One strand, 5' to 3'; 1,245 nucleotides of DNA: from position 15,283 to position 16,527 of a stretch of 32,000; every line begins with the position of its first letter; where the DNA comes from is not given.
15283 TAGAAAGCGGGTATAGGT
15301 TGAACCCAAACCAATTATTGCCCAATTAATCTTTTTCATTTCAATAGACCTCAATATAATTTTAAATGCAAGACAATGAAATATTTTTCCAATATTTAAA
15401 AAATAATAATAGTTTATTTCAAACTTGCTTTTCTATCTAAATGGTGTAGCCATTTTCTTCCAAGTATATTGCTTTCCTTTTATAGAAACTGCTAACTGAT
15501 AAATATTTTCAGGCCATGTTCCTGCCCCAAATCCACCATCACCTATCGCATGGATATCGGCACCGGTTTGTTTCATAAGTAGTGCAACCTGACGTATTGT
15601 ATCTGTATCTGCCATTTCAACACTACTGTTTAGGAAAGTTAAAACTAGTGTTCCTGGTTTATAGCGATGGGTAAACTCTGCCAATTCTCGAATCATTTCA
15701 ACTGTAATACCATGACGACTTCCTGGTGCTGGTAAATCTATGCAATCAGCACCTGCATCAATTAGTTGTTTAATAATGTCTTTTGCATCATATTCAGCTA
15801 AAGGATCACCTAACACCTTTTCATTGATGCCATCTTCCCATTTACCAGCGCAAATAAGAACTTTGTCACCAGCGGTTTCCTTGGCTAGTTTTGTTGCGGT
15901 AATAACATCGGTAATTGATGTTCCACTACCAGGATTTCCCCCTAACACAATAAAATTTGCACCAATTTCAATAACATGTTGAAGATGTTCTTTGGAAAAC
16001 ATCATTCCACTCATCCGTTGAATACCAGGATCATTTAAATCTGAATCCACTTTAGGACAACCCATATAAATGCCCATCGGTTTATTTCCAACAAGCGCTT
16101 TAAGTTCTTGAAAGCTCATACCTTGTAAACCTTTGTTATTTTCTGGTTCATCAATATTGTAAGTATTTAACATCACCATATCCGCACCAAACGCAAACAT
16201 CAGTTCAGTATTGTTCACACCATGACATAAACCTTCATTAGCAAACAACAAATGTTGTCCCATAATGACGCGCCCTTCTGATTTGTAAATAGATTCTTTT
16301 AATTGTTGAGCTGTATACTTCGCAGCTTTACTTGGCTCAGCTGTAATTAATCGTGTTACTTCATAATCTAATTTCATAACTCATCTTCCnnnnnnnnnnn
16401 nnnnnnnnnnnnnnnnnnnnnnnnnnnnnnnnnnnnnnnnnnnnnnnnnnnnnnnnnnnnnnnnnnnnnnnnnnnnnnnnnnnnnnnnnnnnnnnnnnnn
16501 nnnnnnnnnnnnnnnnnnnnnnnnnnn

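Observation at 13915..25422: RpiR-linked PTS/GH1 island whose enzyme set does not add up to any pathway I know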

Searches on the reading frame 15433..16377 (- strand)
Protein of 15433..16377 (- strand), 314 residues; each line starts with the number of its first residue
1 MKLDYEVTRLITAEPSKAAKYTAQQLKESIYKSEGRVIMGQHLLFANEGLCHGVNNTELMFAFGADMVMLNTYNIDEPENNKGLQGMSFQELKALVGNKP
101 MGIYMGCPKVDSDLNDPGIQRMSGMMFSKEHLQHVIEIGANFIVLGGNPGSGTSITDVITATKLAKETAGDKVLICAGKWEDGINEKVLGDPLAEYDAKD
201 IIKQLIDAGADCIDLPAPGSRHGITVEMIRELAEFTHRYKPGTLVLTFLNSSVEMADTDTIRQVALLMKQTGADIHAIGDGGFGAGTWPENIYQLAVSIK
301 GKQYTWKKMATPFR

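Call 3: search_protein_families(library=pfam, proteins=[window:15433-16377:-], max_evalue=0.01)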
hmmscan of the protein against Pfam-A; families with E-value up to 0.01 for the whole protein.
window:15433-16377:- (314 aa): 1 family
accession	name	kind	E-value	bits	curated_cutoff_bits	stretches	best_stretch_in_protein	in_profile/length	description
PF25509.1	DUF7916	-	3.1e-88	296.1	27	1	12-311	2-292/296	Domain of unknown function (DUF7916)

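Call 4: search_protein_families(library=ncbifam, proteins=[window:15433-16377:-], max_evalue=0.01)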
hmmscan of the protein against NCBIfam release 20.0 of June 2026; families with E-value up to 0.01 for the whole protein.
window:15433-16377:- (314 aa): 0 families

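Call 7: find_encoding_contigs(protein=window:15433-16377:-, flank=10000, max_places=6)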
Protein window:15433-16377:- (314 aa): no gene with exactly this product is on record in the collection.

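Call 12: search_solved_structures(query=window:15433-16377:-, max_evalue=1)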
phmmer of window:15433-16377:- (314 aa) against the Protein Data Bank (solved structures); distinct sequences matched with E-value up to 1: 1.
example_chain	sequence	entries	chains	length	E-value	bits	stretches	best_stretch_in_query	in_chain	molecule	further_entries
8i4l_D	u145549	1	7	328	0.79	12.4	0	259-287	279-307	The capsid protein(gp 19) of P-SCSP1u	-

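Call 16: find_homologous_proteins(query=window:15433-16377:-, max_evalue=0.00001)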
Query window:15433-16377:- (314 aa): 717 proteins with E <= 0.00001 among 1923 candidates; the best 120 are listed.
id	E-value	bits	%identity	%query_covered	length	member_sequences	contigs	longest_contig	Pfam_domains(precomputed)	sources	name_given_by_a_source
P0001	5.6e-181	619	100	87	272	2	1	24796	PF25509.2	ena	-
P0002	9.6e-177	605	85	100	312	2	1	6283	PF25509.2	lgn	-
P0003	3.7e-168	577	81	100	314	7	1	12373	PF25509.2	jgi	-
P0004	2.7e-142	492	72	99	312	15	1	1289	PF25509.2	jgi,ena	-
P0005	2.9e-141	488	71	97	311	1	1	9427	PF25509.2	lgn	-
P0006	6.4e-141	487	72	100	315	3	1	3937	PF25509.2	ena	-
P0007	1.0e-139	483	70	100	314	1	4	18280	PF25509.2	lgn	-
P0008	2.1e-139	482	69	100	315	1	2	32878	PF25509.2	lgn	-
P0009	1.2e-138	480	69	100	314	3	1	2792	PF25509.2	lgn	-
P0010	6.4e-138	477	69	100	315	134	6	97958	PF25509.2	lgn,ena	-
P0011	1.7e-137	476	69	100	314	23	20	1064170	PF25509.2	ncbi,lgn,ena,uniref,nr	ncbi:DUF7916 family protein [Candidatus Stoquefichus sp. SB1]|uniref:DUF7916 family protein n=1 Tax=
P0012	4.3e-137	475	69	100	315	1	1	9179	PF25509.2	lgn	-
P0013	2.2e-136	472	69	100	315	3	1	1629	PF25509.2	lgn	-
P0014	2.5e-136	472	69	100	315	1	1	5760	PF25509.2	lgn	-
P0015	5.4e-135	468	70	97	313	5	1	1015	PF25509.2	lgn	-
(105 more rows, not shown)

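Call 18: find_encoding_contigs(protein=P0001, flank=10000, max_places=3)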
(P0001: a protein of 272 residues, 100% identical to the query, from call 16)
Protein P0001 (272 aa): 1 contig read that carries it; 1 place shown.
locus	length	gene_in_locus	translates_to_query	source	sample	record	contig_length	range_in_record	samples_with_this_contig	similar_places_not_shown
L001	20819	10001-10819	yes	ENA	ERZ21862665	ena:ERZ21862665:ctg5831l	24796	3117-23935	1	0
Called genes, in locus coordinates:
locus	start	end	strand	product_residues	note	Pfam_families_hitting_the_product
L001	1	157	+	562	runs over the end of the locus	PF13200:DUF4015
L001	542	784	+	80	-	-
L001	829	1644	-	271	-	PF01418:HTH_6, PF01380:SIS (weak)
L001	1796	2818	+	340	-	PF01408:GFO_IDH_MocA, PF02894:GFO_IDH_MocA_C, PF22725:GFO_IDH_MocA_C3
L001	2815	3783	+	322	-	PF01408:GFO_IDH_MocA, PF22725:GFO_IDH_MocA_C3 (weak)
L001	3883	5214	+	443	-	PF02378:PTS_EIIC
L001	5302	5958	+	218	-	PF00834:Ribul_P_3_epim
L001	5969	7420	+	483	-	PF00232:Glyco_hydro_1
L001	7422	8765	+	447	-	PF00232:Glyco_hydro_1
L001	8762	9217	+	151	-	PF02502:LacAB_rpiB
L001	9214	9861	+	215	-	PF16161:DUF4867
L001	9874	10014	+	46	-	PF25509:DUF7916 (weak)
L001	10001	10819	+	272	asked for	PF25509:DUF7916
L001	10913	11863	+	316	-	PF01408:GFO_IDH_MocA, PF02894:GFO_IDH_MocA_C, PF22725:GFO_IDH_MocA_C3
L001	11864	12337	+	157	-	PF00903:Glyoxalase, PF13669:Glyoxalase_4 (weak)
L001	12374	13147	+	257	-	PF01569:PAP2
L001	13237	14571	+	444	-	PF01551:Peptidase_M23 (faint), PF25984:BSH_YknX (faint), PF00364:Biotin_lipoyl (faint), PF13375:RnfC_N (faint), PF25917:BSH_RND (faint), PF25990:Beta-barrel_YknX (faint)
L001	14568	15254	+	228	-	PF00005:ABC_tran, PF02463:SMC_N (faint)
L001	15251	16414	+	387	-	PF12704:MacB_PCD, PF02687:FtsX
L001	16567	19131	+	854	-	PF00690:Cation_ATPase_N, PF00122:E1-E2_ATPase, PF12710:HAD (faint), PF00702:Hydrolase, PF13246:Cation_ATPase, PF00689:Cation_ATPase_C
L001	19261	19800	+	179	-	PF02417:Chromate_transp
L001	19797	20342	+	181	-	PF02417:Chromate_transp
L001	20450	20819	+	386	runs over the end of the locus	PF05977:MFS_3 (faint), PF07690:MFS_1, PF12832:MFS_1_like (faint), PF07690:MFS_1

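Call 19: find_related_loci(query=A1, collection=genome_contigs, flank=10000)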
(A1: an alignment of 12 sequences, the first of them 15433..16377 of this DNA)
Query A1 (314 aa) in genome_contigs; peptide patterns used: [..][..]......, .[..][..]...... (x = any residue, [..] = any of these).
166 stretches matched a pattern; 128 encode a relative of the query (tblastn E <= 1e-3); the best 80 are kept; 79 distinct loci.
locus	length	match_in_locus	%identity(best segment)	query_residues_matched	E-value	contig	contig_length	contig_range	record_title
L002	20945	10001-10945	71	1-314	6e-142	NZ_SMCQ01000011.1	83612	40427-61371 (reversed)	Longibaculum muris strain DSM 29487 Ga0244711_111, whole genome shotgun sequence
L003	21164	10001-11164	70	1-314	2e-139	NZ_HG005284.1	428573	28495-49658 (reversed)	Candidatus Stoquefichus massiliensis AP9, whole genome shotgun sequence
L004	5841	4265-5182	67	6-311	3e-138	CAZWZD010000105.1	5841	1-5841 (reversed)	MAG TPA_asm: uncultured Erysipelotrichales bacterium isolate SRP222994_co1_377 genome assembly, contig: NODE_27118_lengt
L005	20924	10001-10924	67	7-314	9e-138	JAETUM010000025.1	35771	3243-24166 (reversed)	MAG: Candidatus Stoquefichus sp. isolate S9_Bin2 scaffold_1091, whole genome shotgun sequence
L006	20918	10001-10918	65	7-311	2e-137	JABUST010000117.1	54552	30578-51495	MAG: Lachnospiraceae bacterium isolate MAG20 c_000000000089, whole genome shotgun sequence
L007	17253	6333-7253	66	6-311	1e-136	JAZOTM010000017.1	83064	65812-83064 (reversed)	MAG: Lachnospiraceae bacterium isolate T1900045539_YK20190233.MAGScoT_cleanbin_000004 SGB_7787_k141_3595630, whole genom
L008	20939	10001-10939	65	2-314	1e-136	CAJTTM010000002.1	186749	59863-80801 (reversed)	MAG TPA_asm: uncultured Erysipelotrichales bacterium isolate MGBC113645 genome assembly, contig: MGBC113645.2, whole gen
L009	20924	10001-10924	67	7-314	2e-136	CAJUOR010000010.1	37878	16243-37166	MAG TPA_asm: uncultured Erysipelatoclostridium sp. isolate MGBC163165 genome assembly, contig: MGBC163165.10, whole geno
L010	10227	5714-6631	65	7-311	5e-136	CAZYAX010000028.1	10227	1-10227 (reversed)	MAG TPA_asm: uncultured Faecalibacterium sp. isolate SRP222994_co1_433 genome assembly, contig: NODE_13892_length_10227_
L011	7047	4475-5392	66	7-311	2e-135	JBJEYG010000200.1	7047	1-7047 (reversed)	MAG: Gemmiger sp. isolate FUKU01_bin.012 NODE_2511_length_7047_cov_5.673484, whole genome shotgun sequence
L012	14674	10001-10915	65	7-311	3e-135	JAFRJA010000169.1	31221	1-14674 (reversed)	MAG: Erysipelotrichaceae bacterium isolate RGIG2514 Goat_Jejunum-3__c344908, whole genome shotgun sequence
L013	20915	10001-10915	66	7-311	9e-135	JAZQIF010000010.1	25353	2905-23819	MAG: Erysipelotrichaceae bacterium isolate T1900044625_TS20190091.MAGScoT_cleanbin_000038 SGB_934_k141_1071087, whole ge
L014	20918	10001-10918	65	7-314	7e-135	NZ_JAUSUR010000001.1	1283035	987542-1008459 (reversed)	Breznakia pachnodae strain DSM 16784 Ga0480556_01, whole genome shotgun sequence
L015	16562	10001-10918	65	7-311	5e-135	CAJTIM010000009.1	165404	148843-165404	Clostridia bacterium isolate B90_2 genome assembly, contig: MGBC000266.9, whole genome shotgun sequence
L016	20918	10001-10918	65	7-311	7e-135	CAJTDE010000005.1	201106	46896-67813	Clostridia bacterium isolate B52_52_BC_H genome assembly, contig: MGBC000113.5, whole genome shotgun sequence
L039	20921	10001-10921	63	6-314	2e-129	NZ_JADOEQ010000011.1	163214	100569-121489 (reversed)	Enterococcus sp. BWR-S5 contig11, whole genome shotgun sequence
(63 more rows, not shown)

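Call 27: predict_structure(alignment_id=A1)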
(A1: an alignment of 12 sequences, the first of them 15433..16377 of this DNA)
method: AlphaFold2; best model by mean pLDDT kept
length: 314 residues; sequences in the alignment: 12
mean_pLDDT: 75.8   pTM: 0.82
mean pLDDT of the five models: 75.8, 71.1, 65.2, 65.0, 59.5
residues with pLDDT >= 90: 95; 70-90: 103; 50-70: 79; < 50: 37
segments of 3 or more residues with pLDDT < 50: 47-62, 281-288, 306-314
pLDDT, mean of each block of 10 residues (from residue 1): 81 85 94 87 55 42 71 82 75 82 85 62 85 94 82 81 95 89 58 80 96 83 79 95 85 55 72 81 47 61 48 35
secondary structure, 60 per line:
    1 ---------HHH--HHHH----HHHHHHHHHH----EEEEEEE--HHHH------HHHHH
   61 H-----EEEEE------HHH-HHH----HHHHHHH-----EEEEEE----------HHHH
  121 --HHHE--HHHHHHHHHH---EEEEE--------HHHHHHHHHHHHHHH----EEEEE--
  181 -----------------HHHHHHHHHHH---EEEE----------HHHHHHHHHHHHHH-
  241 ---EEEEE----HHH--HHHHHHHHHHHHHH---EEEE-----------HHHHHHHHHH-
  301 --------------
elements in order: H15-18 H23-32 E37-43 H46-49 H56-61 E67-71 H89-95 E101-106 H117-120 H129-138 E142-146 H155-169 E174-178 H198-208 E212-215 H226-239 E244-248 H258-271 E275-278 H290-299

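Call 30: fold_search(model_id=the predicted structure, library=pdb)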
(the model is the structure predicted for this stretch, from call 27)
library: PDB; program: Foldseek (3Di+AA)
matches with E <= 10: 1811; with E <= 0.001: 468
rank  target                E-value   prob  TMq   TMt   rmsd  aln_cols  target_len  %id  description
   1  7wtd_D                9.8e-08  1.00  0.54  0.17  10.6       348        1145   13  Cryo-EM structure of human pyruvate carboxylase with acetyl-CoA in the intermediate state 1 (released 2022-11-09)
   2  7cmy_A                1.2e-07  1.00  0.46  0.36  10.7       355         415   14  Isocitrate lyase from Bacillus cereus ATCC 14579 in complex with Magnessium ion, glyoxylate, and succinate (released 2021-08-04)
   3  3fa4_F                3.1e-07  1.00  0.50  0.54  11.8       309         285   12  Crystal structure of 2,3-dimethylmalate lyase, a PEP mutase/isocitrate lyase superfamily member, triclinic crystal for (released 2009-01-27)
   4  1igw_C                3.1e-07  1.00  0.43  0.34   9.4       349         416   12  Crystal Structure of the Isocitrate Lyase from the A219C mutant of Escherichia coli (released 2001-09-05)
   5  3fa4_J                3.4e-07  1.00  0.50  0.55  11.7       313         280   12  Crystal structure of 2,3-dimethylmalate lyase, a PEP mutase/isocitrate lyase superfamily member, triclinic crystal for (released 2009-01-27)
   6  3fa4_A                4.1e-07  1.00  0.49  0.53   9.0       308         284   12  Crystal structure of 2,3-dimethylmalate lyase, a PEP mutase/isocitrate lyase superfamily member, triclinic crystal for (released 2009-01-27)
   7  7rbx_C                4.3e-07  1.00  0.45  0.35  12.0       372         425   16  Crystal structure of isocitrate lyase and phosphorylmutase:isocitrate lyase from Brucella melitensis biovar Abortus 23 (released 2021-10-06)
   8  3eol_B                4.5e-07  1.00  0.46  0.41  11.1       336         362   18  2.0A crystal structure of isocitrate lyase from Brucella melitensis (P43212) (released 2008-10-21)
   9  3e5b_A                8.5e-07  1.00  0.46  0.38  11.3       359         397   17  2.4 A crystal structure of isocitrate lyase from brucella melitensis (released 2008-08-26)
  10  3e5b_C                9.5e-07  1.00  0.46  0.38  12.6       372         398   14  2.4 A crystal structure of isocitrate lyase from brucella melitensis (released 2008-08-26)
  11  3gay_B                1.0e-06  1.00  0.46  0.45   9.8       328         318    9  Structure of Giardia fructose-1,6-biphosphate aldolase in complex with tagatose-1,6-biphosphate (released 2009-03-31)
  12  3oq8_B                1.1e-06  1.00  0.44  0.35  12.1       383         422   15  Crystal structure of isocitrate lyase from Brucella melitensis, bound to the product mimic malonate (released 2010-09-15)
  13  4jn6_C                1.1e-06  1.00  0.47  0.44   7.7       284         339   13  Crystal Structure of the Aldolase-Dehydrogenase Complex from Mycobacterium tuberculosis HRv37 (released 2013-05-08)
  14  8hwl_A                1.2e-06  1.00  0.54  0.20   8.3       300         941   12  Human Pyruvate Carboxylase (released 2024-01-31)
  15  6fcx_A                1.2e-06  1.00  0.51  0.29   7.4       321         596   12  Structure of human 5,10-methylenetetrahydrofolate reductase (MTHFR) (released 2018-05-16)
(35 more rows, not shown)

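Call 31: search_solved_structures(query=A1, max_evalue=10)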
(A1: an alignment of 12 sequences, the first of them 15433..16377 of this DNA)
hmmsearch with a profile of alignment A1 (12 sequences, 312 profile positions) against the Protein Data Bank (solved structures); distinct sequences matched with E-value up to 10: 16.
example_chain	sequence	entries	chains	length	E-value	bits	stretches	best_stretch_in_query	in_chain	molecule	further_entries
8i4l_D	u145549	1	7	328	0.03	16.8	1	256-285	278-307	The capsid protein(gp 19) of P-SCSP1u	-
6wqw_A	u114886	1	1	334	0.75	12.2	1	225-287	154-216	Beta-xylanase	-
1pvn_A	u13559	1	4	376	0.77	12.1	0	172-214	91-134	Inosine-5'-monophosphate dehydrogenase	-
4gpm_A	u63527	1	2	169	0.85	12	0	192-211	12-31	Engineered Protein OR264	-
9fp8_A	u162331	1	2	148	0.85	12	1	149-196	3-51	AGAP012056-PA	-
1a5a_A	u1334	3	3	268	0.9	11.9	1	187-218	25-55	TRYPTOPHAN SYNTHASE (ALPHA CHAIN) | TRYPTOPHAN SYNTHASE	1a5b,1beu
3pr2_A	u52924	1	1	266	1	11.8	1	187-218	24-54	Tryptophan synthase alpha chain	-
1a50_A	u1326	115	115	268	1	11.8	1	187-218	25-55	TRYPTOPHAN SYNTHASE (ALPHA CHAIN) | TRYPTOPHAN SYNTHASE | TRYPTOPHAN SYNTHASE; ALPHA CHAIN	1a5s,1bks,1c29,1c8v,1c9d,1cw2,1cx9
1kfb_A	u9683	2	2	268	1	11.8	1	187-218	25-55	TRYPTOPHAN SYNTHASE ALPHA CHAIN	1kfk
8b03_A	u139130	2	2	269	1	11.8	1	187-218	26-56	Tryptophan synthase alpha chain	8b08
1k8x_A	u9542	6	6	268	1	11.8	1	187-218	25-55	TRYPTOPHAN SYNTHASE, ALPHA PROTEIN | TRYPTOPHAN SYNTHASE ALPHA CHAIN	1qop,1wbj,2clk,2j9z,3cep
1kfc_A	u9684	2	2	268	1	11.8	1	187-218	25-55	TRYPTOPHAN SYNTHASE ALPHA CHAIN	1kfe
1lrt_A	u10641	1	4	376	1.2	11.6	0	172-213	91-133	INOSINE-5'-MONOPHOSPHATE DEHYDROGENASE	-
6ndz_B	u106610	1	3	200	1.3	11.4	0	195-281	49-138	Designed repeat binding protein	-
6ne2_B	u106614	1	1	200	1.8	10.9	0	195-217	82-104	Designed repeat protein binder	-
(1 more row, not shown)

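Call 46: search_protein_representatives(alignment_id=A1)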
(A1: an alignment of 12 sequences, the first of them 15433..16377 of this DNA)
Query: 12 sequences, 312 profile positions. Proteins with E-value up to 0.001 (for the whole library): 526; up to 1e-10: 299; up to 1e-30: 90. The best 150 are listed.
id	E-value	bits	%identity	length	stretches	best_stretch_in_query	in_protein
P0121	1.6e-150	517.0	-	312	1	3-312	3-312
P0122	8.3e-106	370.1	-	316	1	3-312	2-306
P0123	4.4e-100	351.3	-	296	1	1-198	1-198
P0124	2.0e-98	345.9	-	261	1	64-268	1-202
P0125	2.3e-93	329.3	-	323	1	6-309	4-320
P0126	6.4e-87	308.1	-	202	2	210-312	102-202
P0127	8.0e-80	284.8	-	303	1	4-310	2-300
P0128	8.9e-77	274.8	-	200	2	1-172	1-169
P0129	4.2e-73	262.7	-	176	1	172-311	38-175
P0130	1.0e-66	241.7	-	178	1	194-312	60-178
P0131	1.9e-61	224.4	-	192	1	200-311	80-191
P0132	6.3e-61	222.7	-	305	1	5-310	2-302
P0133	6.2e-60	219.4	-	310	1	6-308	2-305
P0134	4.2e-57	210.2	-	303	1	5-310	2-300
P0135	4.5e-57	210.0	-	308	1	5-309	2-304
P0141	8.5e-51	189.4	-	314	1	6-309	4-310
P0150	3.8e-46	174.2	-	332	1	5-309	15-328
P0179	2.3e-37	145.3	-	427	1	122-310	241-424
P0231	9.0e-28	113.8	-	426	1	121-282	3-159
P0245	3.0e-26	108.8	-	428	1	6-309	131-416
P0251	1.3e-25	106.7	-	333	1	4-309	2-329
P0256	4.4e-25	105.0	-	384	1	185-310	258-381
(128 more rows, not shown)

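Call 47: search_protein_families(library=pfam, proteins=[P0122, P0125, P0127, P0141, P0150, P0179, P0245, P0256, P0251, P0231], max_evalue=0.01)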
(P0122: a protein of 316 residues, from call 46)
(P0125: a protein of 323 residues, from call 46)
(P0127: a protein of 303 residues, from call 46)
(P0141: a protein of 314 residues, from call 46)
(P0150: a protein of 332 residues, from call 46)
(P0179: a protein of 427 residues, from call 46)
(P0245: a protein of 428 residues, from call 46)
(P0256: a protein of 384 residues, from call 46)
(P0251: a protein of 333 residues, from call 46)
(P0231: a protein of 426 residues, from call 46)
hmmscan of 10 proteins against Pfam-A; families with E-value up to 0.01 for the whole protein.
P0122 (316 aa): 1 family
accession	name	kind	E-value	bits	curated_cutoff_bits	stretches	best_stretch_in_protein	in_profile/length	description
PF25509.1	DUF7916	-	2.6e-90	302.9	27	1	7-303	1-292/296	Domain of unknown function (DUF7916)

P0125 (323 aa): 1 family
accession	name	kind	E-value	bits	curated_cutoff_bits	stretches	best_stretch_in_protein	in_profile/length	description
PF25509.1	DUF7916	-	2.3e-88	296.5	27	1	7-320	2-292/296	Domain of unknown function (DUF7916)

P0127 (303 aa): 1 family
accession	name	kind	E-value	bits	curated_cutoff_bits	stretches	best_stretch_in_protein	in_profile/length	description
PF25509.1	DUF7916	-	2.6e-101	339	27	1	6-303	1-296/296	Domain of unknown function (DUF7916)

P0141 (314 aa): 2 families
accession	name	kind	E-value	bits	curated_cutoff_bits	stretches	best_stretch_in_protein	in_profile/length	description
PF25509.1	DUF7916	-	1.3e-103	346.5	27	1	7-314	2-296/296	Domain of unknown function (DUF7916)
PF01177.27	Asp_Glu_race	-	0.0071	16.6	31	0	153-223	8-81/211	Asp/Glu/Hydantoin racemase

P0150 (332 aa): 1 family
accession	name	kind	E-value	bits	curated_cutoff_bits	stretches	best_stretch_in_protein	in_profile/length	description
PF25509.1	DUF7916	-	2.6e-84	283.2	27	1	19-332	2-296/296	Domain of unknown function (DUF7916)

P0179 (427 aa): 2 families
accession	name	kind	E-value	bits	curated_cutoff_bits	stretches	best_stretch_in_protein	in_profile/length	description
PF25509.1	DUF7916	-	1.4e-80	271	27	1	243-427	117-296/296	Domain of unknown function (DUF7916)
PF02690.20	Na_Pi_cotrans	-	5.9e-66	221.1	29.1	2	15-163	1-136/137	Na+/Pi-cotransporter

P0245 (428 aa): 2 families
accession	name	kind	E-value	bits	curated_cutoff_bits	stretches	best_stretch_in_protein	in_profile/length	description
PF25509.1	DUF7916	-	2.8e-83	279.8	27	1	139-417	7-293/296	Domain of unknown function (DUF7916)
PF00381.24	PTS-HPr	-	7.9e-25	87.2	23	1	3-82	2-80/81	PTS HPr component phosphorylation site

P0256 (384 aa): 5 families
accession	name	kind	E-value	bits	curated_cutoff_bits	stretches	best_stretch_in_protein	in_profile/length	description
PF25509.1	DUF7916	-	2.1e-61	208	27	1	264-384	176-296/296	Domain of unknown function (DUF7916)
PF01628.27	HrcA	-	2.9e-06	27.8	22.2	1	205-264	109-165/215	HrcA protein C terminal domain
PF01494.25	FAD_binding_3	-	0.0001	22.1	22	1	98-130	4-36/349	FAD binding domain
PF13738.12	Pyr_redox_3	-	0.0019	17.9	30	1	99-128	1-31/305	Pyridine nucleotide-disulphide oxidoreductase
PF03486.20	HI0933_like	-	0.0047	16.8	50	0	99-129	4-34/244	HI0933-like protein Rossmann domain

P0251 (333 aa): 1 family
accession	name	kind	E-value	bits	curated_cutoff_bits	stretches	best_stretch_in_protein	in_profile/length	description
PF25509.1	DUF7916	-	3e-72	243.6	27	1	8-333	3-296/296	Domain of unknown function (DUF7916)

P0231 (426 aa): 1 family
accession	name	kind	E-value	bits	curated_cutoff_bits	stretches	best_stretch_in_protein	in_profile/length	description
PF25509.1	DUF7916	-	3.8e-63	213.7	27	1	1-159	112-265/296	Domain of unknown function (DUF7916)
